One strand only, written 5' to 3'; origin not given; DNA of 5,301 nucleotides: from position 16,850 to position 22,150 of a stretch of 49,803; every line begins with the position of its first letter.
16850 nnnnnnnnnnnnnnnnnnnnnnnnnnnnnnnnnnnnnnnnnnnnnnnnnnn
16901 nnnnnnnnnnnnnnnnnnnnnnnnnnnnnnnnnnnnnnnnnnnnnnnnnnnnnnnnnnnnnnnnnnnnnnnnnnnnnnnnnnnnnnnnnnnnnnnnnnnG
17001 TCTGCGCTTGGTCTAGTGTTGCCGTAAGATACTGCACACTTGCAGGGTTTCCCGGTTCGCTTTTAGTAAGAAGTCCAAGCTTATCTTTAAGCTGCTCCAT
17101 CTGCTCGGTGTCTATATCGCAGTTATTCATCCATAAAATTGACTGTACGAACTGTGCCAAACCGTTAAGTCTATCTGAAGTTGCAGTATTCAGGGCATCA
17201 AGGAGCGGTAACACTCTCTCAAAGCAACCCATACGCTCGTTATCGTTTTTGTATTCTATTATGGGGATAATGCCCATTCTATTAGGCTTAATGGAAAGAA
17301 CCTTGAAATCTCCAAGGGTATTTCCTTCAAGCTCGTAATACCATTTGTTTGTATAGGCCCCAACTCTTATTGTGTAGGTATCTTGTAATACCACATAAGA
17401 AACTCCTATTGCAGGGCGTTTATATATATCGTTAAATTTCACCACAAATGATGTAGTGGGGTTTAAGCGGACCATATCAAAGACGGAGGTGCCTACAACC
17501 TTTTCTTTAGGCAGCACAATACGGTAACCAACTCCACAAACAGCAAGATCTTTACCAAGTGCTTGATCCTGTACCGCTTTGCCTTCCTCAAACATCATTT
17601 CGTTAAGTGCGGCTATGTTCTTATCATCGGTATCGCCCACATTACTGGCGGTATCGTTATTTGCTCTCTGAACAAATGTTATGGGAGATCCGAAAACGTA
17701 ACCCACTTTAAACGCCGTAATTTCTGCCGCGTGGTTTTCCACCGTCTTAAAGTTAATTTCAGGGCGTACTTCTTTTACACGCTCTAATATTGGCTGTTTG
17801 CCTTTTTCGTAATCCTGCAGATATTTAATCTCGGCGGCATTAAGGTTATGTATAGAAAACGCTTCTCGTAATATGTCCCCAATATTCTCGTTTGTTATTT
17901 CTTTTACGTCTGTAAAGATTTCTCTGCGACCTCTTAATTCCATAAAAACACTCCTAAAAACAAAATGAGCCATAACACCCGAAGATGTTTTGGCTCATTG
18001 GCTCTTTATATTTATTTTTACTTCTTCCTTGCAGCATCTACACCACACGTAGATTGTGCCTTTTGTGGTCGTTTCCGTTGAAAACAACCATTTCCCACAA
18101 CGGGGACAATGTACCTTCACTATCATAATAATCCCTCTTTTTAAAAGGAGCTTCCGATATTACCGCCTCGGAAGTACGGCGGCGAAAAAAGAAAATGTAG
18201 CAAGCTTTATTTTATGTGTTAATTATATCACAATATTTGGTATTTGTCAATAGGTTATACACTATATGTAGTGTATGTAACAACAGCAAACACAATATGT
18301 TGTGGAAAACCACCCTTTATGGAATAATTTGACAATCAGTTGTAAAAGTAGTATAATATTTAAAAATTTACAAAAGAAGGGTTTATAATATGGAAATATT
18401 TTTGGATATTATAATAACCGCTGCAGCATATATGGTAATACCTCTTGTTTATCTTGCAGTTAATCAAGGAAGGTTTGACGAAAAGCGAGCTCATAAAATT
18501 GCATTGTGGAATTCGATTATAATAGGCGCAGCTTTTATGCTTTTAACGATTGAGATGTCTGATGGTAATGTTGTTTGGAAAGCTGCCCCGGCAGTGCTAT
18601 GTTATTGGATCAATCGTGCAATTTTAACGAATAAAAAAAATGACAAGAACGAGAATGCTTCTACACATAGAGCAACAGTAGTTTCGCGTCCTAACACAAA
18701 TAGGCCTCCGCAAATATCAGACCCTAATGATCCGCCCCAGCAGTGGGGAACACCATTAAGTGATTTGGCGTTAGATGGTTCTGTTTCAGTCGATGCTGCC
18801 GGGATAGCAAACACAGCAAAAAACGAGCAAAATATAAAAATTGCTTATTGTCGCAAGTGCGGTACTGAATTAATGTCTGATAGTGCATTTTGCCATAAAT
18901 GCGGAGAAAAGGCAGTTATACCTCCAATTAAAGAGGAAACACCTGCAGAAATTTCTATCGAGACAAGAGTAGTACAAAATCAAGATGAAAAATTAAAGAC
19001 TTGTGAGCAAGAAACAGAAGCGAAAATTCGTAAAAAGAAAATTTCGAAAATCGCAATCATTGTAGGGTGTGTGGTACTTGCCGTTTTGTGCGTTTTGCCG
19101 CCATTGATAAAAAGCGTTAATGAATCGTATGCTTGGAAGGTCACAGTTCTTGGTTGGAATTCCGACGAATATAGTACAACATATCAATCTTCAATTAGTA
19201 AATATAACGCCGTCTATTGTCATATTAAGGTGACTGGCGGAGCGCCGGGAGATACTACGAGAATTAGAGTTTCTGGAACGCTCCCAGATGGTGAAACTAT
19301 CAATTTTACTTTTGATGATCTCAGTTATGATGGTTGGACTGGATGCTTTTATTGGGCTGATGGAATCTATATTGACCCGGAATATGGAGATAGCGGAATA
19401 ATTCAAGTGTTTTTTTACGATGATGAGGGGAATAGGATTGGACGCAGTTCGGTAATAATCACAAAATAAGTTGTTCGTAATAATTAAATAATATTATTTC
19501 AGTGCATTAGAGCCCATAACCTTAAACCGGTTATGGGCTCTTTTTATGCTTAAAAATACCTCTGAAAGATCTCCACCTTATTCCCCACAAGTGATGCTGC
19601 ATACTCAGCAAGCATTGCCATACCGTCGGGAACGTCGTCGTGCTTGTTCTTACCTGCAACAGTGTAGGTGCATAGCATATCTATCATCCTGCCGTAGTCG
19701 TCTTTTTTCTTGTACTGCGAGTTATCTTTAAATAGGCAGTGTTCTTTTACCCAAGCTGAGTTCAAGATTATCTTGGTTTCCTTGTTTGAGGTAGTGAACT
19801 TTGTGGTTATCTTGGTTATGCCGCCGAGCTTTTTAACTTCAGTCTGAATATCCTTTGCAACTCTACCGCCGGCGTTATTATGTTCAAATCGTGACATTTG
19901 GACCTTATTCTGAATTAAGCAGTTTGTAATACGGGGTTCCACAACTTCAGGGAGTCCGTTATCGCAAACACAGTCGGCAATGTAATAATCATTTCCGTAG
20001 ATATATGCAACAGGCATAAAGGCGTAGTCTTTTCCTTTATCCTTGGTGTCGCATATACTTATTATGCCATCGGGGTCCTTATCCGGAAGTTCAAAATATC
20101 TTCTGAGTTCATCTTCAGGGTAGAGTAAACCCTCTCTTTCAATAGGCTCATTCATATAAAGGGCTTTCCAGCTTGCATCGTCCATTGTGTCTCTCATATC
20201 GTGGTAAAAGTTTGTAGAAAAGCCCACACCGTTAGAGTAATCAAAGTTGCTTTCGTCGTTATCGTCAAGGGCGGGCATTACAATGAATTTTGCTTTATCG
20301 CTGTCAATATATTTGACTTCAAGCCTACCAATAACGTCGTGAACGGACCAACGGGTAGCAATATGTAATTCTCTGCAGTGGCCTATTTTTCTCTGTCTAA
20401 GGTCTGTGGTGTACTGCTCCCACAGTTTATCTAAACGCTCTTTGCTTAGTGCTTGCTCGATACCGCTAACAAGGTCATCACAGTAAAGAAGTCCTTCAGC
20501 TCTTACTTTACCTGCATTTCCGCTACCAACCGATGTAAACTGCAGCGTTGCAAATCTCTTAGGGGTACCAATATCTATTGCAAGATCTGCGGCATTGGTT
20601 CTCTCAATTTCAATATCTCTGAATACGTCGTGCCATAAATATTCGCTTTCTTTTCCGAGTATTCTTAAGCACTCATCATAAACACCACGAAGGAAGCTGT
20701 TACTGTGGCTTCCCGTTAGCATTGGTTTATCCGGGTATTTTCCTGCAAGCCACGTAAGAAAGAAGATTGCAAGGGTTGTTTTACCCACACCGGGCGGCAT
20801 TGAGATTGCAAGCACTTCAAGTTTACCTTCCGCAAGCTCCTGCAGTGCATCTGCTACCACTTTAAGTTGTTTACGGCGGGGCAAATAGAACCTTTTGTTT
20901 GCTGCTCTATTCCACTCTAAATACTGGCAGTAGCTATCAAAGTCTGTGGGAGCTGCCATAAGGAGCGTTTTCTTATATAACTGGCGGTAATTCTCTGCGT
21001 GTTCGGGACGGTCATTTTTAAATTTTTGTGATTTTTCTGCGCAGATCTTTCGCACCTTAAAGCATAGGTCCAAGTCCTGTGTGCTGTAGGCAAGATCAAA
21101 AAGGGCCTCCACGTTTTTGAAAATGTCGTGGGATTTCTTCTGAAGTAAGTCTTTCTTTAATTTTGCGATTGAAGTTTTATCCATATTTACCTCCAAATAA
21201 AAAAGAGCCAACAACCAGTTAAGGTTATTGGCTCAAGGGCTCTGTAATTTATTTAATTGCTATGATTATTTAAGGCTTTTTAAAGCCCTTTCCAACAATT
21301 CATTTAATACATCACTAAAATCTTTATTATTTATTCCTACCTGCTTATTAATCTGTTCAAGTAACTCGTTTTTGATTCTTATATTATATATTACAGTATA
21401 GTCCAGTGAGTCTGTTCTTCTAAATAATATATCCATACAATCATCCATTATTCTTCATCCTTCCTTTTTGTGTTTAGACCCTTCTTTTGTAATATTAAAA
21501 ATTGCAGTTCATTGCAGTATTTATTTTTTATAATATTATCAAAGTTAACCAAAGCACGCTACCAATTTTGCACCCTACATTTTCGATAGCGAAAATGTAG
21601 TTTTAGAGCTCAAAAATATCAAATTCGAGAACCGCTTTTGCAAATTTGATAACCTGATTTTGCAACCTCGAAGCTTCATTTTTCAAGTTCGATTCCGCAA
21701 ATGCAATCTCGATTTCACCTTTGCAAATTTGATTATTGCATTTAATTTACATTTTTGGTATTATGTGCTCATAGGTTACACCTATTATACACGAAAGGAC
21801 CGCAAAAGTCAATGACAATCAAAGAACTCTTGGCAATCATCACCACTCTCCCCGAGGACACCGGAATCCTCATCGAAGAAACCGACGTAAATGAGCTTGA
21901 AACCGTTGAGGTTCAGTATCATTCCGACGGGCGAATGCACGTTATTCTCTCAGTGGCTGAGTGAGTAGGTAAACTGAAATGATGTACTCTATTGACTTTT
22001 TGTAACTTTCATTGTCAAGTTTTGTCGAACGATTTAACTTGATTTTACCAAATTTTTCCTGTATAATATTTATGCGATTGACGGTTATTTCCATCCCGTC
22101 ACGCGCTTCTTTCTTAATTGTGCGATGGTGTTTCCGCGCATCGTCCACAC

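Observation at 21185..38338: About 17 kb of non-phage cargo lies between the small and large terminase genes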

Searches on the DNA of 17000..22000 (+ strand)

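Call 7: search_dna_similar(query=window:17000-22000:+, collection=phages, mode=distant)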
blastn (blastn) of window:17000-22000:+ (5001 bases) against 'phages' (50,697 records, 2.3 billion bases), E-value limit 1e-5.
No match.
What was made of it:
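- Tried and rejected: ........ blastn of 17000-22000: no match (call 7).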

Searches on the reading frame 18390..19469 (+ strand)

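Call 5: search_protein_families(library=pfam, proteins=[window:18390-19469:+], max_evalue=0.01)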
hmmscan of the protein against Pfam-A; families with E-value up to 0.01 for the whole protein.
window:18390-19469:+ (359 aa): 5 families
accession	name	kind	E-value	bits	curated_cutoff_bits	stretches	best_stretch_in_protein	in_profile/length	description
PF13240.11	Zn_Ribbon_1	-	5.5e-05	23.3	25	1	153-173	1-21/23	zinc-ribbon domain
PF12773.13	DZR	-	0.00054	20.5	27.3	1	154-174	1-21/45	Double zinc ribbon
PF12172.15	zf-ChsH2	-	0.0025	18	23.2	1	143-175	3-35/37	ChsH2, rubredoxin-like zinc ribbon domain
PF17032.10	Zn_ribbon_15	-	0.0029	18.8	28.9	1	149-172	50-73/73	zinc-ribbon family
PF09716.15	ETRAMP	-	0.0069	16.8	29.1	0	195-236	30-71/81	Malarial early transcribed membrane protein (ETRAMP)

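Call 6: search_protein_families(library=phrogs, proteins=[window:18390-19469:+], max_evalue=0.01)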
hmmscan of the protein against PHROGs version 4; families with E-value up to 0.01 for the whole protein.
window:18390-19469:+ (359 aa): 1 family
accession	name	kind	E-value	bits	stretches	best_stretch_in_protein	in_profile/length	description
phrog_38469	-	unknown function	0.0027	18.5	1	88-175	152-237/272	-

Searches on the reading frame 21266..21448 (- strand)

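Call 6: search_protein_families(library=phrogs, proteins=[window:21266-21448:-], max_evalue=0.01)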
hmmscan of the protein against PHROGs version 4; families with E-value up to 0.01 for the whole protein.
window:21266-21448:- (60 aa): 1 family
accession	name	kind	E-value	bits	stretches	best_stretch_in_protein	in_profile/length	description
phrog_497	-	moron, auxiliary metabolic gene and host takeover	0.0038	17.7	1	18-57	102-141/342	toxin-antitoxin system HicB-like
